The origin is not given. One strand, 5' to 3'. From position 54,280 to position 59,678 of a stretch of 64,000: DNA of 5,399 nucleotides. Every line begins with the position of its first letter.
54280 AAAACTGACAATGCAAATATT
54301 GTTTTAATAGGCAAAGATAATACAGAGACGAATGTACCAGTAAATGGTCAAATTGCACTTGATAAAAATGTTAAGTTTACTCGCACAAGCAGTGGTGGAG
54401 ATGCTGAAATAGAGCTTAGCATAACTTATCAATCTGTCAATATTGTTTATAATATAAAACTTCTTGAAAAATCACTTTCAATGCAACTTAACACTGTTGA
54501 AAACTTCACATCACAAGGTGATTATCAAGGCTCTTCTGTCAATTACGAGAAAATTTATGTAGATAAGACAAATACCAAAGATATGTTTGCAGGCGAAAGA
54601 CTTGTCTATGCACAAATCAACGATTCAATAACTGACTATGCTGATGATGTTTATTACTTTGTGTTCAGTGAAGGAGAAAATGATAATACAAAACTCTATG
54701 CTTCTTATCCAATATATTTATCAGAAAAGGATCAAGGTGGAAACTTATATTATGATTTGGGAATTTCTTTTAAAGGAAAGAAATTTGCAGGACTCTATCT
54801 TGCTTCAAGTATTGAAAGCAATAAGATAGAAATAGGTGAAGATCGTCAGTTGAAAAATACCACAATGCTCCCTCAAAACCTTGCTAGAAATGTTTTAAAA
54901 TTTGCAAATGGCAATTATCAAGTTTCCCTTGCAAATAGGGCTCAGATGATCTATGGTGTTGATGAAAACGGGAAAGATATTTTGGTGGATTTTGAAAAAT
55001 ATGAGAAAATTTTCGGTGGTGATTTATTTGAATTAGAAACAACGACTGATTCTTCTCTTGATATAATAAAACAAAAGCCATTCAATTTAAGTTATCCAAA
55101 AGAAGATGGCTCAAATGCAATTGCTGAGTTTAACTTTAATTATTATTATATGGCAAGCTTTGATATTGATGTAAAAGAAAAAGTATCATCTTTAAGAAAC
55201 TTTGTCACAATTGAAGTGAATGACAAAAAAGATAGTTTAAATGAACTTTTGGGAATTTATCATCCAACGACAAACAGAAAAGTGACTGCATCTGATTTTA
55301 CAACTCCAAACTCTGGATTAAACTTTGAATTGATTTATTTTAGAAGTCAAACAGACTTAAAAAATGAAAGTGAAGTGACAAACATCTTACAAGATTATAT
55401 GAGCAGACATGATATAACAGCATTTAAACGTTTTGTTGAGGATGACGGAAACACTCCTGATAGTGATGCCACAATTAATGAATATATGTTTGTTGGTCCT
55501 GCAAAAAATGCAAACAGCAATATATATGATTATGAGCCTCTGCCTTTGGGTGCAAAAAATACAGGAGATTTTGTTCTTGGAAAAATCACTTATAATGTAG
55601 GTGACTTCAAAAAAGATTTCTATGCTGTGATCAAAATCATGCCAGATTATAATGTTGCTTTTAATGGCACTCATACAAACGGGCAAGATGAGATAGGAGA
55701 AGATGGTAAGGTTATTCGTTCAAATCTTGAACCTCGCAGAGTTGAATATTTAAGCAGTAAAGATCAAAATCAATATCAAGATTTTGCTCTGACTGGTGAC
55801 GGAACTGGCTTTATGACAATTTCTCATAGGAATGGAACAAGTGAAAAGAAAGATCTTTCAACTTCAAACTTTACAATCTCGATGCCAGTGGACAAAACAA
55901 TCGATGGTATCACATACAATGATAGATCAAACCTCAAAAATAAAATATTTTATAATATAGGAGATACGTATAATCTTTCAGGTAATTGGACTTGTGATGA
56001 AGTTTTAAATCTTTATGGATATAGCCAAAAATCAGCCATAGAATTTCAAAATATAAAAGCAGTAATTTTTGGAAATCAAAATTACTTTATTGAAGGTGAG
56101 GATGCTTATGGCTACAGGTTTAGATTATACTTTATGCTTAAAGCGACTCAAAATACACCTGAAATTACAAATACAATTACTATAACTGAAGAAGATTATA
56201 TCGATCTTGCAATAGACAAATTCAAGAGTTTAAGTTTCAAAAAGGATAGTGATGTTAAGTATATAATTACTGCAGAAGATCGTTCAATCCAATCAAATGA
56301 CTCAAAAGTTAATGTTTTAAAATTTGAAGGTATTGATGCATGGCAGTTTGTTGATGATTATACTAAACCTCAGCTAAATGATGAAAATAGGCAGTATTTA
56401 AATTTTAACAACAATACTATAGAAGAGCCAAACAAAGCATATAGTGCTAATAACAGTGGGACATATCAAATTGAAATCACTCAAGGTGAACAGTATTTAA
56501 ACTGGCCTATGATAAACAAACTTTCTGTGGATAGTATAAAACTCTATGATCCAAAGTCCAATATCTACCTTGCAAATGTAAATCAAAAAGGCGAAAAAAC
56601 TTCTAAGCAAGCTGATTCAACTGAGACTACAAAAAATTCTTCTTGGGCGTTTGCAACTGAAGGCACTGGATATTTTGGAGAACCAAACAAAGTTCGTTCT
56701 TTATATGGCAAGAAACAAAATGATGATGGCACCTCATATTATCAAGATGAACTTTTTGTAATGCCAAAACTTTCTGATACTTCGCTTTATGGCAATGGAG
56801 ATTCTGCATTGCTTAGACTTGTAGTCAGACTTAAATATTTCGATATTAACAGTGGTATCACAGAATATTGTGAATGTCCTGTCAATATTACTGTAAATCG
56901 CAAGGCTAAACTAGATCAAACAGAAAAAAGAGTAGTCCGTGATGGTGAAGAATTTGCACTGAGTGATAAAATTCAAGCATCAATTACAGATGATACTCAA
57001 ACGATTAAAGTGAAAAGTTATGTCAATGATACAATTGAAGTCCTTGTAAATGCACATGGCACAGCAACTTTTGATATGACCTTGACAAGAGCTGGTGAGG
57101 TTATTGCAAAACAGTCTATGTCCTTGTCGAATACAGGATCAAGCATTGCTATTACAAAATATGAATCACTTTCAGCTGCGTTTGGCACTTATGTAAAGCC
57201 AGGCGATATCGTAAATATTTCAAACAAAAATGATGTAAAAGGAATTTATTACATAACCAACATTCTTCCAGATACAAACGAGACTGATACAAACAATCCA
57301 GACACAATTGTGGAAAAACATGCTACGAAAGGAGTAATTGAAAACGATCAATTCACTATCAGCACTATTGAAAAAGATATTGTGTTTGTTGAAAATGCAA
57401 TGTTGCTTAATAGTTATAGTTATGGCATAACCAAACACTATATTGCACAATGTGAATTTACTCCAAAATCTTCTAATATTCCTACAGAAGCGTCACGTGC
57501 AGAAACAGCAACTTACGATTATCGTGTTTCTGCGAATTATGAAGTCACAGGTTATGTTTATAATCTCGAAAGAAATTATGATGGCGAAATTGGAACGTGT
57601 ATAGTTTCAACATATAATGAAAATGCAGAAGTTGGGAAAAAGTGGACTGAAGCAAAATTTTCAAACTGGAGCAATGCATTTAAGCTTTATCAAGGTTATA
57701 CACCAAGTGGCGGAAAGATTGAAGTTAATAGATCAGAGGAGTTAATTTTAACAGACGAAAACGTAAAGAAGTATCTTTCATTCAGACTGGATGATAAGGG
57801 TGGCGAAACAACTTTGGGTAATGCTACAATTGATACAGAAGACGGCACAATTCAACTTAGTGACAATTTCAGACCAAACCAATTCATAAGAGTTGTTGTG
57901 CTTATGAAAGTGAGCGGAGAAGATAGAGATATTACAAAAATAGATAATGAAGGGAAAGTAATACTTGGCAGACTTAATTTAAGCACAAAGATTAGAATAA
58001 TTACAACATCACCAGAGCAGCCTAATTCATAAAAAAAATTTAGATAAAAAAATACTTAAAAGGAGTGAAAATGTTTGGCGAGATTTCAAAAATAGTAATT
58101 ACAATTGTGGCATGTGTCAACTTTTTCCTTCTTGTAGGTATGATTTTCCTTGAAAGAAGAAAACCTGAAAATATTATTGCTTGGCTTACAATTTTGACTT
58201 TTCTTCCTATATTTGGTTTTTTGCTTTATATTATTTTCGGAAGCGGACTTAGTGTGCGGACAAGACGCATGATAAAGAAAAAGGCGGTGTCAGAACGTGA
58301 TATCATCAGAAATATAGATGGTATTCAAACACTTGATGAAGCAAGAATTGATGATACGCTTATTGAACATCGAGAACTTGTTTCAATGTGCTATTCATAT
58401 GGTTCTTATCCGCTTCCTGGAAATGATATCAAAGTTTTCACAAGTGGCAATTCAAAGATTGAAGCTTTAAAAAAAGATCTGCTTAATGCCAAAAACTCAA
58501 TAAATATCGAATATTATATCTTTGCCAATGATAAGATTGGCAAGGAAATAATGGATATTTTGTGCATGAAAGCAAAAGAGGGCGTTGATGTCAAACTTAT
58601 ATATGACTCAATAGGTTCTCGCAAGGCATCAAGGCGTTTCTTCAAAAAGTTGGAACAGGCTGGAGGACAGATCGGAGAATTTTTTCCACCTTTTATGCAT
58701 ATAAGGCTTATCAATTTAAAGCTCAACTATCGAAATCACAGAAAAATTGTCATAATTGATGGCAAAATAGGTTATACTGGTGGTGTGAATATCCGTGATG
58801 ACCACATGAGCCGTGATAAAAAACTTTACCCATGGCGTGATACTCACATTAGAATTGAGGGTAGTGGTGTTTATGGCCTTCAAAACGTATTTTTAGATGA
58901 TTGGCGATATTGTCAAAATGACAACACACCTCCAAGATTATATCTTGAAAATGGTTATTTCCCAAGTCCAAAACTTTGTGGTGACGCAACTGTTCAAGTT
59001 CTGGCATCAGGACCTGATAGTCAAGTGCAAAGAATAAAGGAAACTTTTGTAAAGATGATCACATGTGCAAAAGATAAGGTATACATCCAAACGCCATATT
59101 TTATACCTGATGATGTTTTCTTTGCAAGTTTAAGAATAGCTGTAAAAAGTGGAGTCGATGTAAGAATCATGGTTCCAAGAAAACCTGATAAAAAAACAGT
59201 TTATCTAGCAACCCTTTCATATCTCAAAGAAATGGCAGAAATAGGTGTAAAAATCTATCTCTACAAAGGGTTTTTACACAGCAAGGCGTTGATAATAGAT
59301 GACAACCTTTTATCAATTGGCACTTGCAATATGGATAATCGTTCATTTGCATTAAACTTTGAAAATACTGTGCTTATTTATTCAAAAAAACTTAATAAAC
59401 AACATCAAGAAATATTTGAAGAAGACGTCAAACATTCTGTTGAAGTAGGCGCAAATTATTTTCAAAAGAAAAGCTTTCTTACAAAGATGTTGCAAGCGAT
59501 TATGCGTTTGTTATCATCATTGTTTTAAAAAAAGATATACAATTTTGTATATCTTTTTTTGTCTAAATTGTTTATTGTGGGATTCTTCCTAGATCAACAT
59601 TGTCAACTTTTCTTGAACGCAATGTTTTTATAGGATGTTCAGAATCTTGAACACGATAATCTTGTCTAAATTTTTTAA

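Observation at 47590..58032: Second giant gene: a 3,480-aa membrane-anchored protein with no recognisable motif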

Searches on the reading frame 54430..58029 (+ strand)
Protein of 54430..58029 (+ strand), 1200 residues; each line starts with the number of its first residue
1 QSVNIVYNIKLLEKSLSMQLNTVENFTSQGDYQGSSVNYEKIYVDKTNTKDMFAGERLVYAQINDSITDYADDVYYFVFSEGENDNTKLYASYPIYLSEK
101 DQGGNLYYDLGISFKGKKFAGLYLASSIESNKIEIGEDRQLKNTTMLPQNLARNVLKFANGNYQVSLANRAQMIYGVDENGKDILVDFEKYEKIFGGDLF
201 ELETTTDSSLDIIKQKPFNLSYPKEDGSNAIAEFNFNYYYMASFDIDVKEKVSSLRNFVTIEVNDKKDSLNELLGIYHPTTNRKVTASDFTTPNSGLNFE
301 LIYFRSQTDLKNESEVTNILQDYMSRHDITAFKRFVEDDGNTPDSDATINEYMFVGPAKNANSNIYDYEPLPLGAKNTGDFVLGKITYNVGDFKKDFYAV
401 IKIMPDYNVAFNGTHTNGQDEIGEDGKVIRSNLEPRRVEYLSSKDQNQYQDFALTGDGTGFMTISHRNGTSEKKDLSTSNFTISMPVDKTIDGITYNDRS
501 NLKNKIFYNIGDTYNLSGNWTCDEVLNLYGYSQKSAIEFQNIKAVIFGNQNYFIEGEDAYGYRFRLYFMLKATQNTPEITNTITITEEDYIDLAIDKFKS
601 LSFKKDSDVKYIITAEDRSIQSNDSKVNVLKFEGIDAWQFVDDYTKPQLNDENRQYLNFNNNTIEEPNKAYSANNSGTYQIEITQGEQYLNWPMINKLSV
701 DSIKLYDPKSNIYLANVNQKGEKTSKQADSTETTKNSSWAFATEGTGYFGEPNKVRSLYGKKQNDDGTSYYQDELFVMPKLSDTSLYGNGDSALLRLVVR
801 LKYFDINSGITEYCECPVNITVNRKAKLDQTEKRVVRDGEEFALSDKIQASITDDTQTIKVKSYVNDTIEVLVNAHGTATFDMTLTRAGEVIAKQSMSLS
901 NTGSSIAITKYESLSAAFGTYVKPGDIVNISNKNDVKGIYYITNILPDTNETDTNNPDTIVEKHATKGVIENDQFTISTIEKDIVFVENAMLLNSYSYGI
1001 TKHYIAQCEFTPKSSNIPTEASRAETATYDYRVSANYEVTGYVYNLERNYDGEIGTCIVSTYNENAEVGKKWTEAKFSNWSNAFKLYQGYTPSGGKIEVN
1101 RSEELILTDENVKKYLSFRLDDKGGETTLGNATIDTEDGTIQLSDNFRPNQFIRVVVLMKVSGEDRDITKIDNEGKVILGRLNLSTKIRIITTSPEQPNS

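Call 89: predict_structure(alignment_id=A9)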
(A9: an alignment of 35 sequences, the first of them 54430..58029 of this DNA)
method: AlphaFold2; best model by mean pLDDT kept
length: 1200 residues; sequences in the alignment: 35
mean_pLDDT: 84.1   pTM: 0.69
mean pLDDT of the five models: 84.1, 83.7, 82.9, 75.5, 73.4
residues with pLDDT >= 90: 502; 70-90: 535; 50-70: 106; < 50: 57
segments of 3 or more residues with pLDDT < 50: 1-4, 513-515, 723-737, 948-964, 1021-1023, 1191-1200
pLDDT, mean of each block of 10 residues (from residue 1): 54 76 87 91 88 92 89 91 80 91 91 92 91 89 88 93 92 86 86 78 67 89 75 88 91 87 94 92 88 88 81 79 86 89 69 91 90 94 93 89 94 89 87 93 90 86 88 79 93 90 85 58 89 89 90 95 96 93 93 91 81 88 87 91 84 79 69 76 86 86 91 90 46 50 81 75 83 90 87 94 84 94 92 89 92 83 94 90 91 91 90 93 92 86 62 43 49 82 91 83 94 62 68 93 90 87 69 89 91 79 84 87 60 89 84 89 83 75 79 44
secondary structure, 60 per line:
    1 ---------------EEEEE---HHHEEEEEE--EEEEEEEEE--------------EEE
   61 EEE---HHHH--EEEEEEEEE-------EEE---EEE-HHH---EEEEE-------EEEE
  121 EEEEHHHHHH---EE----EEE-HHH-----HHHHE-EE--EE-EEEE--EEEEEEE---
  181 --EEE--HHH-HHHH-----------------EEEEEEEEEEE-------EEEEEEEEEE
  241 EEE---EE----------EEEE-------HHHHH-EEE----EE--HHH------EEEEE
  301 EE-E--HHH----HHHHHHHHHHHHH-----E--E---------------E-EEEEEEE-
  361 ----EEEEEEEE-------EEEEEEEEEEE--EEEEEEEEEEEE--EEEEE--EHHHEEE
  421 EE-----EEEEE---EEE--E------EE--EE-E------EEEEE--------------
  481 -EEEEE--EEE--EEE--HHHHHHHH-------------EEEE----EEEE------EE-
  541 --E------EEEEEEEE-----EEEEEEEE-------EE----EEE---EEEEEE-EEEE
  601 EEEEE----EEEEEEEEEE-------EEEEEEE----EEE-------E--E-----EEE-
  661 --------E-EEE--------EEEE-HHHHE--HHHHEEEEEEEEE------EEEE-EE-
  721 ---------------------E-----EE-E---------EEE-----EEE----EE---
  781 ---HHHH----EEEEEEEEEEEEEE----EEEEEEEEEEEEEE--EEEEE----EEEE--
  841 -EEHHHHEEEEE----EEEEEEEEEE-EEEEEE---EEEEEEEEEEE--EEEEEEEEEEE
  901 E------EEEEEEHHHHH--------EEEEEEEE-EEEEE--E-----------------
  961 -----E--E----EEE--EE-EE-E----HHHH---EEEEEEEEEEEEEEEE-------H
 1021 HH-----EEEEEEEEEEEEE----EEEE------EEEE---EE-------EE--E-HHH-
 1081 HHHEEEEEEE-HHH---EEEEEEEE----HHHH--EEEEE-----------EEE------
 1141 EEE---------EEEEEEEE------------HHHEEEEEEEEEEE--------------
elements in order (helices of 4 or more, strands of 3 or more residues): E16-20 E27-32 E35-43 E58-63 H67-70 E73-81 E89-91 E95-97 E105-109 E117-124 H125-130 E140-142 H152-155 E165-168 E171-177 E183-185 H192-195 E213-223 E231-243 E259-262 H270-274 E276-278 E296-302 H314-326 E353-359 E365-372 E380-390 E393-404 E407-411 E418-422 E428-432 E436-438 E462-466 E482-486 E489-491 E494-496 H499-506 E520-523 E528-531 E550-557 E563-570 E584-586 E590-595 E597-605 E610-619 E627-633 E638-640 E657-659 E671-673 E682-685 H687-690 H694-697 E698-706 E713-716 E761-763 E769-771 H784-787 E792-805 E810-823 E826-830 E835-838 H844-847 E848-852 E857-866 E868-873 E877-887 E890-901 E908-913 H914-918 E927-934 E936-940 E974-976 H990-993 E997-1012 E1028-1040 E1045-1048 E1055-1058 E1084-1090 E1098-1105 H1110-1113 E1116-1120 E1132-1134 E1141-1143 E1153-1160 E1176-1186
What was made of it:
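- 54430..58029 (+): Residues 2281-3480: distal third, beta-rich domains in a well-defined mutual arrangement. Contains conserved blocks at 2281-2340, 2641-2700, 2821-2880 and 3421-3480. AF2 mean pLDDT 84.1, pTM 0.69 (call 89).
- pTM 0.69 for the distal 1,200 residues suggests a defined architecture rather than a floppy stalk (call 89). The distal third has pTM 0.69 (call 89).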

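Call 92: fold_search(model_id=the predicted structure, library=pdb)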
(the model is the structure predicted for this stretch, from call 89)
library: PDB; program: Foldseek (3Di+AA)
matches with E <= 10: 1392; with E <= 0.001: 115
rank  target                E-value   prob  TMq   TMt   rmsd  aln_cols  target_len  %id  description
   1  9ijj_h                3.4e-12  1.00  0.08  0.07  30.8      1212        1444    9  In situ structure of the central apparatus in mouse sperm axoneme. (released 2025-06-04)
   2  6e6b_B                2.2e-09  1.00  0.09  0.14  59.6      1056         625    8  Crystal structure of the Protocadherin GammaB4 extracellular domain (released 2019-04-10)
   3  7som_D                2.5e-09  0.98  0.09  0.08  32.3      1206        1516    8  Ciliary C2 central pair apparatus isolated from Chlamydomonas reinhardtii (released 2022-04-13)
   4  9ijj_4H               2.6e-09  1.00  0.13  0.05  89.3      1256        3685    8  In situ structure of the central apparatus in mouse sperm axoneme. (released 2025-06-04)
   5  9ba4_A                2.6e-09  0.91  0.07  0.08  45.7      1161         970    7  Full-length cross-linked Contactin 2 (CNTN2) (released 2024-07-17)
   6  9ijj_C                3.9e-09  1.00  0.10  0.11  43.1      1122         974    7  In situ structure of the central apparatus in mouse sperm axoneme. (released 2025-06-04)
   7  9ijj_4I               5.3e-09  0.98  0.10  0.05  70.4      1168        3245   10  In situ structure of the central apparatus in mouse sperm axoneme. (released 2025-06-04)
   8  9ijj_O                5.9e-09  0.99  0.11  0.10  80.1      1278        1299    8  In situ structure of the central apparatus in mouse sperm axoneme. (released 2025-06-04)
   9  9hcj_10               1.6e-08  0.89  0.08  0.06  55.3      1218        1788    8  D. discoideum nuclear pore complex (released 2024-12-25)
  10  8k53_B                2.7e-08  0.99  0.07  0.12  32.3       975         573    8  Structure of the Dimeric Human CNTN2 Ig 1-6-FNIII 1-2 Domain in an Asymmetric State (released 2023-12-06)
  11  5dzv_B                4.3e-08  0.99  0.08  0.15  49.2       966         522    6  Protocadherin alpha 7 extracellular cadherin domains 1-5 (released 2016-05-04)
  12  5dzv_A                9.3e-08  0.98  0.07  0.13  43.7       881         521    6  Protocadherin alpha 7 extracellular cadherin domains 1-5 (released 2016-05-04)
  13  8k3j_A                1.0e-07  0.98  0.07  0.13  34.9      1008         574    8  Structure of human CNTN2 immunoglobulin domains 1-6 homo-dimer (released 2024-07-17)
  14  7ol2_A                1.7e-07  0.99  0.10  0.16  24.2      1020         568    5  Crystal structure of mouse contactin 1 immunoglobulin domains (released 2022-12-14)
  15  9ijj_4J               3.3e-07  0.97  0.10  0.14  50.1      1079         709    6  In situ structure of the central apparatus in mouse sperm axoneme. (released 2025-06-04)
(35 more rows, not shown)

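Call 96: fold_search(model_id=the predicted structure, library=viral)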
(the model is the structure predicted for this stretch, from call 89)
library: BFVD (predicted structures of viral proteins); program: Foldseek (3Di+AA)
matches with E <= 10: 1120; with E <= 0.001: 104
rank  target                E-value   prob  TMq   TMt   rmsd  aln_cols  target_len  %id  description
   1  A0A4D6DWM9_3          3.3e-14  1.00  0.09  0.09  37.8      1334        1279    9  Uncharacterized protein [Edwardsiella phage pEt-SU]
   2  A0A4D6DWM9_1          3.1e-13  1.00  0.09  0.08  37.0      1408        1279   10  Uncharacterized protein [Edwardsiella phage pEt-SU]
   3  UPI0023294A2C         7.5e-13  1.00  0.08  0.09  35.4      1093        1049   10  (no name look-up for this kind of identifier)
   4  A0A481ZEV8            1.5e-12  1.00  0.13  0.14  34.5      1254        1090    8  Putative Ig domain protein [Pithovirus LCPAC404]
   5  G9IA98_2              2.1e-12  1.00  0.10  0.12  32.8      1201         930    9  (no name in the UniProt tables at hand)
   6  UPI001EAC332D         5.5e-12  1.00  0.15  0.14  30.1      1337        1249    8  (no name look-up for this kind of identifier)
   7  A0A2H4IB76            7.9e-12  0.99  0.08  0.08  54.8      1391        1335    9  Putative major tail protein [Erwinia phage vB_EamM_Y3]
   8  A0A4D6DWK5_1          2.0e-11  0.99  0.07  0.08  28.1      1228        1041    8  Uncharacterized protein [Edwardsiella phage pEt-SU]
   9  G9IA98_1              3.0e-11  1.00  0.10  0.12  30.1      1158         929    8  (no name in the UniProt tables at hand)
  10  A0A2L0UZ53            4.7e-11  1.00  0.10  0.10  45.4      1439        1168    8  Putative internalin [Agrobacterium phage Atu_ph07]
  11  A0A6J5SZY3            9.6e-11  1.00  0.12  0.12  50.6      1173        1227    9  Ig [uncultured Caudovirales phage]
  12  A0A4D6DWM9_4          2.7e-10  0.99  0.10  0.10  38.8      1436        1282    9  Uncharacterized protein [Edwardsiella phage pEt-SU]
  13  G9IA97                4.9e-10  0.97  0.09  0.10  38.5      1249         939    9  (no name in the UniProt tables at hand)
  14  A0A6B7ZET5            8.2e-10  1.00  0.08  0.12  31.5      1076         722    8  Uncharacterized protein [Klebsiella phage N1M2]
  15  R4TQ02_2              1.3e-09  0.98  0.10  0.09  30.3      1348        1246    8  (no name in the UniProt tables at hand)
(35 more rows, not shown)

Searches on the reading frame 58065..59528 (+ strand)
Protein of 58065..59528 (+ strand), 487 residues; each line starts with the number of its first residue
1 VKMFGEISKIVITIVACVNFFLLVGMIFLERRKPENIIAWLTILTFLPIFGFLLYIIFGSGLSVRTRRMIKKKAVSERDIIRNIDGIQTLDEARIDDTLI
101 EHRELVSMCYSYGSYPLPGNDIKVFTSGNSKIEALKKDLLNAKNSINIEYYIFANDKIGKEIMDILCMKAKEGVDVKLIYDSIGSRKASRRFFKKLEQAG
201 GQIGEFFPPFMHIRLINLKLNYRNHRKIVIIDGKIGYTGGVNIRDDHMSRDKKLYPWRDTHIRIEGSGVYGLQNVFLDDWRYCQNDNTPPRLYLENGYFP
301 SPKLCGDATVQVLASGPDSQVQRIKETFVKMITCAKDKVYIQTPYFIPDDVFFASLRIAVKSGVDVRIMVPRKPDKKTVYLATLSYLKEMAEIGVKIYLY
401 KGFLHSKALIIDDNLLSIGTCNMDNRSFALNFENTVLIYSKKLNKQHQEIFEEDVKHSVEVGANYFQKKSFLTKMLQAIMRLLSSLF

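Call 7: search_protein_families(library=pfam, proteins=[window:58065-59528:+], max_evalue=0.001)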
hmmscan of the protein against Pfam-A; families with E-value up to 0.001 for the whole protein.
window:58065-59528:+ (487 aa): 3 families
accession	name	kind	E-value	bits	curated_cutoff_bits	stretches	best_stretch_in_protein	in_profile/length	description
PF13091.12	PLDc_2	-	1.6e-46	157.8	27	2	329-454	2-131/132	PLD-like domain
PF00614.28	PLDc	-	7.5e-14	51.5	21.9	2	221-245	2-26/28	Phospholipase D Active site motif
PF13396.11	PLDc_N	-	6.9e-09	36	23.3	1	18-59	2-41/42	Phospholipase_D-nuclease N-terminal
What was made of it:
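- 58065..59528 (+): Cardiolipin synthase (cls, two PLD domains), 32 nt downstream on the same strand. Probably co-transcribed. Pfam PLDc_2, PLDc and PLDc_N (call 7).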
